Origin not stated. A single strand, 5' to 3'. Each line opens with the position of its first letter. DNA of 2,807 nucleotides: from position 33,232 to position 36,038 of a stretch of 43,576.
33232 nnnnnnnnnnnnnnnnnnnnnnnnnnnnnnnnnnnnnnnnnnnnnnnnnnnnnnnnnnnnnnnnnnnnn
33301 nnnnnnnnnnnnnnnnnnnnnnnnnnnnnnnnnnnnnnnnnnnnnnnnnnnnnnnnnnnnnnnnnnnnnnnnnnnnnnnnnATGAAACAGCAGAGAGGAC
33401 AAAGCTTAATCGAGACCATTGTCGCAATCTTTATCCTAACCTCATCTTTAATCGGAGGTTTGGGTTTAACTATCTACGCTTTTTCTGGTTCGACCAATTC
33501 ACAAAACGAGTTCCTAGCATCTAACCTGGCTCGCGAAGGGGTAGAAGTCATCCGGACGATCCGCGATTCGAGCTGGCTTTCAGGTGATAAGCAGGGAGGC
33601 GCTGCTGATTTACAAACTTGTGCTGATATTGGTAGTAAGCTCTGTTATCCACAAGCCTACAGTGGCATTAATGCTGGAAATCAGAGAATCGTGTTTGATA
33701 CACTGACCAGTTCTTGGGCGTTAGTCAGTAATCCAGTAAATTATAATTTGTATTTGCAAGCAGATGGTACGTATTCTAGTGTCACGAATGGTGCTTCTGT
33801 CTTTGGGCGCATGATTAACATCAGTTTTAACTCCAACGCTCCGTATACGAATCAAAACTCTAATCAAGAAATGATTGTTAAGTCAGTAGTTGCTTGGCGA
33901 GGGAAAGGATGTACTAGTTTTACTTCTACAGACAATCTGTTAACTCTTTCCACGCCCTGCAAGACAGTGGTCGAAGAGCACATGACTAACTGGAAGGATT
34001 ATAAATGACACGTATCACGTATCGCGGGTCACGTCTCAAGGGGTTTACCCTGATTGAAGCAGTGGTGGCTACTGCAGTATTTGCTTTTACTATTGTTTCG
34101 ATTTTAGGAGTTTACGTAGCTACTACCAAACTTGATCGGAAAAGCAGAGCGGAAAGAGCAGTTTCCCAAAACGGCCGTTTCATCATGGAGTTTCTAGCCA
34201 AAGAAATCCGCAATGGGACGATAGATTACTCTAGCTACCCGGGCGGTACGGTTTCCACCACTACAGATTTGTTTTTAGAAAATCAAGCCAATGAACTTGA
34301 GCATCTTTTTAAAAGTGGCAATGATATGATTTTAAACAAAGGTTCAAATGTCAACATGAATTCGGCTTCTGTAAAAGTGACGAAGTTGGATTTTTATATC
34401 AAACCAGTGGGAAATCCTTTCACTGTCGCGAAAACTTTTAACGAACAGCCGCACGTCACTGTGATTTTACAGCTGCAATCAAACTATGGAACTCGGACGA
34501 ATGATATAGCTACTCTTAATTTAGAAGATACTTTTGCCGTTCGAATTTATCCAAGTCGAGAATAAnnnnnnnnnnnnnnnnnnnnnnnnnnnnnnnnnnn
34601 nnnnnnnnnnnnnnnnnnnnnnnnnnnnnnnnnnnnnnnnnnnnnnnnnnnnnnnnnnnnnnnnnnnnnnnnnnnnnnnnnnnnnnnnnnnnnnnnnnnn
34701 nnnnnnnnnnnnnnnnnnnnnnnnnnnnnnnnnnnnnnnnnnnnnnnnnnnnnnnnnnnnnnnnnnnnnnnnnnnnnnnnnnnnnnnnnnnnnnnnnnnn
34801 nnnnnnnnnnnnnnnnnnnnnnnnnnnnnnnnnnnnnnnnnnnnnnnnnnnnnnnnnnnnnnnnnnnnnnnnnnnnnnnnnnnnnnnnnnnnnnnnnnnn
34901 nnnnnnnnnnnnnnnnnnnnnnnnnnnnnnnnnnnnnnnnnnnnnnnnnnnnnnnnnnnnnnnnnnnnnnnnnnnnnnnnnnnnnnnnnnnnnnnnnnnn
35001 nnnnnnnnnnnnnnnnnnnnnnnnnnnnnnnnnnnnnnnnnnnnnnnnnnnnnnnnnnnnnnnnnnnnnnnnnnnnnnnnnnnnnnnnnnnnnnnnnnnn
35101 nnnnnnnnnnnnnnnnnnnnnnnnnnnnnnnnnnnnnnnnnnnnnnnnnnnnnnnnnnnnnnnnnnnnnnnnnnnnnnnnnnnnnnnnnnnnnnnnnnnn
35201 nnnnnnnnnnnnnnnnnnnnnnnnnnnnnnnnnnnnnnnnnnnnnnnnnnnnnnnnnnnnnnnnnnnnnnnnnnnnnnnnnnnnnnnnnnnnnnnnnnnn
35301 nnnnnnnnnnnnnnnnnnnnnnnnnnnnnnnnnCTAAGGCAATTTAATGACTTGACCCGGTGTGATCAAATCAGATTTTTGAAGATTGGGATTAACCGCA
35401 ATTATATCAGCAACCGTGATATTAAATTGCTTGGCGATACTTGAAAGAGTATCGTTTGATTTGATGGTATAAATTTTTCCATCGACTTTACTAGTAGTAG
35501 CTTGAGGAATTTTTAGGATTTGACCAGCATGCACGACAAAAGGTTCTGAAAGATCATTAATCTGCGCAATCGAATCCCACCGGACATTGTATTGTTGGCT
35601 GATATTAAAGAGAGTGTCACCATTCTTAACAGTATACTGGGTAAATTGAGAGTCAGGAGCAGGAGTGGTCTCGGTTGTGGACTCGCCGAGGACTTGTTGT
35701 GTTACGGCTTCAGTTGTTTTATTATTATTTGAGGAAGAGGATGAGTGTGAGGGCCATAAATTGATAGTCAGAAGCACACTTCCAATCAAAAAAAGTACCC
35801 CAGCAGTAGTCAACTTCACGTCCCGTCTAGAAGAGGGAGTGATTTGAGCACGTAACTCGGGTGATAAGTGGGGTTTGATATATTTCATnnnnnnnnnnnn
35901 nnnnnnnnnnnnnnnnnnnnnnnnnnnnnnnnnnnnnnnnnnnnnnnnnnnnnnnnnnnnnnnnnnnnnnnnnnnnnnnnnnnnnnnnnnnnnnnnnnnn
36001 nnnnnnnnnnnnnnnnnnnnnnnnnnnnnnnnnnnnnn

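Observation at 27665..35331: Duplicated 'P-protein plus YQ-adhesin' module wired to DsbA and translationally coupled to three minor pilins: candidate pilus-tip adhesin system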

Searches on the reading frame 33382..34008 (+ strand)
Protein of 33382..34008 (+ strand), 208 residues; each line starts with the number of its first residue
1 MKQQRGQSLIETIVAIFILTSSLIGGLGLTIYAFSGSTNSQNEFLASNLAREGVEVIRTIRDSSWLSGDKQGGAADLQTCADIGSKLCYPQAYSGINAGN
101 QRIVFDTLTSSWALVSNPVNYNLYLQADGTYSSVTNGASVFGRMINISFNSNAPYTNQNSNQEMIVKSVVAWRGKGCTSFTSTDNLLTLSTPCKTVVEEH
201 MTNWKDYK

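Call 5: search_protein_families(library=pfam, proteins=[window:33382-34008:+], max_evalue=0.1)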
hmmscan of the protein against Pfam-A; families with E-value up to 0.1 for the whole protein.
window:33382-34008:+ (208 aa): 1 family
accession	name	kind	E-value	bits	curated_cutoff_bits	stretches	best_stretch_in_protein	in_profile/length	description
PF07963.17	N_methyl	-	0.00014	21.7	21.2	1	1-21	1-21/27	Prokaryotic N-terminal methylation motif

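Call 17: search_protein_families(library=ncbifam, proteins=[window:33382-34008:+], max_evalue=0.1)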
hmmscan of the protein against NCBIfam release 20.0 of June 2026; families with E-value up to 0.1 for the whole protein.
window:33382-34008:+ (208 aa): 2 families
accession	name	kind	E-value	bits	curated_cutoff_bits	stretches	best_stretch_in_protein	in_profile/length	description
TIGR02523.1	type_IV_pilV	equivalog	1.6e-05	25.4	52.2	1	4-71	1-68/139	type IV pilus modification protein PilV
NF007800.0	PRK10506.1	equivalog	0.025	14.4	158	1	1-27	5-31/163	prepilin peptidase-dependent protein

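Call 88: search_solved_structures(query=window:33382-34008:+, max_evalue=1)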
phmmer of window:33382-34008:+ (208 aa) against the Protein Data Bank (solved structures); distinct sequences matched with E-value up to 1: 1.
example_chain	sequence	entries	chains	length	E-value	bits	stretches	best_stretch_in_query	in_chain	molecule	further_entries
9uan_B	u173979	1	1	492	0.11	15.8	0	75-147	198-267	miniGq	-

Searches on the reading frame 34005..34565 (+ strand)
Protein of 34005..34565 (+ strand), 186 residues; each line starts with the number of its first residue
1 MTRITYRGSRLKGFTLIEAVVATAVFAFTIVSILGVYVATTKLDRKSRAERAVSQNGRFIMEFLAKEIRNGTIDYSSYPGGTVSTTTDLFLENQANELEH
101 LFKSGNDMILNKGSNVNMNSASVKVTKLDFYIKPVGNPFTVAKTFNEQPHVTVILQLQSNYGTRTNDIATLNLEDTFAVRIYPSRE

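Call 5: search_protein_families(library=pfam, proteins=[window:34005-34565:+], max_evalue=0.1)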
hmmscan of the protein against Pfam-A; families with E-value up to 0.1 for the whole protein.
window:34005-34565:+ (186 aa): 2 families
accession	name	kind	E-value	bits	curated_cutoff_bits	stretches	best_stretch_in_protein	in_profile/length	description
PF07963.17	N_methyl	-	0.00026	20.9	21.2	1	12-32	5-25/27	Prokaryotic N-terminal methylation motif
PF12437.13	GSIII_N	-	0.016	15.3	25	1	52-87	81-116/160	Glutamine synthetase type III N terminal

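Call 17: search_protein_families(library=ncbifam, proteins=[window:34005-34565:+], max_evalue=0.1)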
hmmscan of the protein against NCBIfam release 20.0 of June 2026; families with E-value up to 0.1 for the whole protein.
window:34005-34565:+ (186 aa): 10 families
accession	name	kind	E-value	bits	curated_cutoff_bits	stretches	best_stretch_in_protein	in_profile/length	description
NF041013.1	T4P_ComGE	equivalog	2.1e-06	27.7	49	1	10-52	2-44/83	competence type IV pilus minor pilin ComGE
NF041002.1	pilin_ComGF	equivalog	0.00012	22.3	80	1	12-72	2-60/139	competence type IV pilus minor pilin ComGF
NF038304.1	EPS_HpsC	equivalog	0.00059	19.5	200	1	11-69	20-78/318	hormogonium polysaccharide secretion pseudopilin HpsC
TIGR01707.1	gspI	equivalog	0.0052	17.3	44.35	1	13-37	1-25/101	type II secretion system minor pseudopilin GspI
NF046103.1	NOXase_Strep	equivalog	0.008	15.2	600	1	86-156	42-108/442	H2O-forming NADH oxidase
TIGR02523.1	type_IV_pilV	equivalog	0.013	16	52.2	1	12-64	2-54/139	type IV pilus modification protein PilV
NF047828.1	T3SSXpsI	equivalog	0.013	15.5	150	1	12-49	2-40/132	type II secretion system protein XpsI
TIGR02599.1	TIGR02599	subfamily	0.027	13.7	256.5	1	13-79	1-68/361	Verru_Chthon cassette protein C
TIGR01711.1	gspJ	equivalog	0.049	13.4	64.85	1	12-54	1-43/192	type II secretion system minor pseudopilin GspJ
NF038303.1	EPS_HpsB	equivalog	0.075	13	150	1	12-61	3-53/211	hormogonium polysaccharide secretion pseudopilin HpsB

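Call 89: search_solved_structures(query=window:34005-34565:+, max_evalue=1)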
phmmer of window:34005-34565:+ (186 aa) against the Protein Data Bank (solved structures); distinct sequences matched with E-value up to 1: 1.
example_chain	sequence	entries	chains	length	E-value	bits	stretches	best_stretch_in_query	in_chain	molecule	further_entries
7aeb_Y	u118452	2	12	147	0.15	15.1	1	58-148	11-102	Phospholipid/glycerol acyltransferase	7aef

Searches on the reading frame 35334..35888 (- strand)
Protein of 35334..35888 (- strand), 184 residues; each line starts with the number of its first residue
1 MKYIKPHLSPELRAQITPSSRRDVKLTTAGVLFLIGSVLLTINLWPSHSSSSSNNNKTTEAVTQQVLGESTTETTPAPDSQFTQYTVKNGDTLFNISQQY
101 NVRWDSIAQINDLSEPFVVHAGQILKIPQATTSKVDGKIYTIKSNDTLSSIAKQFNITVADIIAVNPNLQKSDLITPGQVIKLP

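Call 9: search_protein_families(library=pfam, proteins=[window:35334-35888:-], max_evalue=0.01)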
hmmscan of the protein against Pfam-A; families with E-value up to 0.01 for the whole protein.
window:35334-35888:- (184 aa): 7 families
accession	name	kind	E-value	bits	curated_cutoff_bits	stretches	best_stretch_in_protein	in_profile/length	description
PF01476.26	LysM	-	6.1e-32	109.7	20.9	2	140-184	1-43/43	LysM domain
PF23473.1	LysM3_LYK4_5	-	2.8e-09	37.4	29.3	2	85-116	5-36/48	LYK4/5 LysM3 domain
PF23446.1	LysM1_NFP_LYK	-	0.0001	23.5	36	0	146-184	16-54/60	NFP/LYK LysM1 domain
PF22310.2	NMB0315_dom_I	-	0.00018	22.2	27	0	82-114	3-35/83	NMB0315-like, domain I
PF23577.1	LysM_RLK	-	0.00089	19.7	27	0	140-163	3-25/44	LysM domain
PF23462.1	LysM3_NFP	-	0.0028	18.6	28.1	0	143-169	8-33/48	NFP LysM3 domain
PF04225.17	LysM_OapA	-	0.0067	17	22.3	0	83-136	3-60/85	Opacity-associated protein A LysM-like domain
